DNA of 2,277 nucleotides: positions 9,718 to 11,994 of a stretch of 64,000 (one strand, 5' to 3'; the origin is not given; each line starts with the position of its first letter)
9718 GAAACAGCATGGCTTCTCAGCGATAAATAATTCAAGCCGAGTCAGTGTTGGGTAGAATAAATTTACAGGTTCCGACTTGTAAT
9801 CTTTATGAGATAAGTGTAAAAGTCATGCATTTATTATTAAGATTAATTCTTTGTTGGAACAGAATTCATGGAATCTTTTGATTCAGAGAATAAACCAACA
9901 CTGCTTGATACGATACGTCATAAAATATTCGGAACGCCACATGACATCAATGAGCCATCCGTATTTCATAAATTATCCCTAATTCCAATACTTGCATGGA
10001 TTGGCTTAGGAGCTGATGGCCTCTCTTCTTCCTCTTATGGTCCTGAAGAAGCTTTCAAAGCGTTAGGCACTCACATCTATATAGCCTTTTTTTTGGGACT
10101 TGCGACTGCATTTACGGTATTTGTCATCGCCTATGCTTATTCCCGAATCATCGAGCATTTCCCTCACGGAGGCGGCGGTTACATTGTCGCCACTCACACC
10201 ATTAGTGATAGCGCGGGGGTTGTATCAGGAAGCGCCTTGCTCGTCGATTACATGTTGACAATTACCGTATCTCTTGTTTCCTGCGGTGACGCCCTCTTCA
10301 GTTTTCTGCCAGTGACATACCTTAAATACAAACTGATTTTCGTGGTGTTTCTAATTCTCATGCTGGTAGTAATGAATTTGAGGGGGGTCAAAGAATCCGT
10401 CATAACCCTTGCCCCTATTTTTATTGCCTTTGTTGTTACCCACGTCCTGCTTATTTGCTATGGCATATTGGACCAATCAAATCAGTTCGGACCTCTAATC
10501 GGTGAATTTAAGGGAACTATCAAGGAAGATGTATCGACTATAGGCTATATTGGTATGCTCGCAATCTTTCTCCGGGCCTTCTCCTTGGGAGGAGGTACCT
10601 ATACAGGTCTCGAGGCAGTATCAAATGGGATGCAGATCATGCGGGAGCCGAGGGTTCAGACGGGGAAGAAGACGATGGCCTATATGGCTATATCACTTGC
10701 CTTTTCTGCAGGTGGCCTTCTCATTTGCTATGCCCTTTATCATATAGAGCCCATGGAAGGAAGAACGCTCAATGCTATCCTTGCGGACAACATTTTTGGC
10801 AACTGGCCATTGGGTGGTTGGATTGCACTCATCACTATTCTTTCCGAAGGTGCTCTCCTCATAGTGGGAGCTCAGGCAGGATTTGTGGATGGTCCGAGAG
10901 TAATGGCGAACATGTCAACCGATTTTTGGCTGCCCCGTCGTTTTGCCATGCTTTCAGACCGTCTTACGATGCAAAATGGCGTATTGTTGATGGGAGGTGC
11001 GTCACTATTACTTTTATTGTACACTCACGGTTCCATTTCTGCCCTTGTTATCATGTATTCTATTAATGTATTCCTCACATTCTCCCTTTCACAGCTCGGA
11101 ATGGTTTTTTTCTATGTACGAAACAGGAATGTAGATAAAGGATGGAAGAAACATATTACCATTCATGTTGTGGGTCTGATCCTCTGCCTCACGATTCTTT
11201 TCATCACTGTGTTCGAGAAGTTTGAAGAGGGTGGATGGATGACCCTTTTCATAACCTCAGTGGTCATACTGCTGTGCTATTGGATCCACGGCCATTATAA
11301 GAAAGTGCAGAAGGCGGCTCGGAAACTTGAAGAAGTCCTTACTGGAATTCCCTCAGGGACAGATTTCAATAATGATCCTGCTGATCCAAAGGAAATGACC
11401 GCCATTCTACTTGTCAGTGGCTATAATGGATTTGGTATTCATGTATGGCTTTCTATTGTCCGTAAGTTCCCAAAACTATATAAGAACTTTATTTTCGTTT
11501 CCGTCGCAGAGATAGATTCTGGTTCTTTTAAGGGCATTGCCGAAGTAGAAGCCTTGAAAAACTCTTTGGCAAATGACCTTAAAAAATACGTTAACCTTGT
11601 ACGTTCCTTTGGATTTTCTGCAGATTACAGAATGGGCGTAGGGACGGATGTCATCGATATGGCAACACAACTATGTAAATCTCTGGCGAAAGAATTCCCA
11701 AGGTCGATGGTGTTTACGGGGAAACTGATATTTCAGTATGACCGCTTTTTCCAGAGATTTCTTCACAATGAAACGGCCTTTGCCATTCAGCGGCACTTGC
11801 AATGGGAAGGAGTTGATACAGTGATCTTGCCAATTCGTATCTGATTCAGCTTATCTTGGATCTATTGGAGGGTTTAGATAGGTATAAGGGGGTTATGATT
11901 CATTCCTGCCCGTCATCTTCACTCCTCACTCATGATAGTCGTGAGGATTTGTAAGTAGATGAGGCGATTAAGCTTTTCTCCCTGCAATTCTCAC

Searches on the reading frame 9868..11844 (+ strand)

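Call 49: search_protein_families(library=pfam, proteins=[window:9868-11844:+], max_evalue=0.000001)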
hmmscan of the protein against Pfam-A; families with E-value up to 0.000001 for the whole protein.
window:9868-11844:+ (658 aa): 1 family
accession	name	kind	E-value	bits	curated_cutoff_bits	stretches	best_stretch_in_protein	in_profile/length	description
PF13520.12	AA_permease_2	-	1.3e-19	70.9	27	1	62-463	20-420/427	Amino acid permease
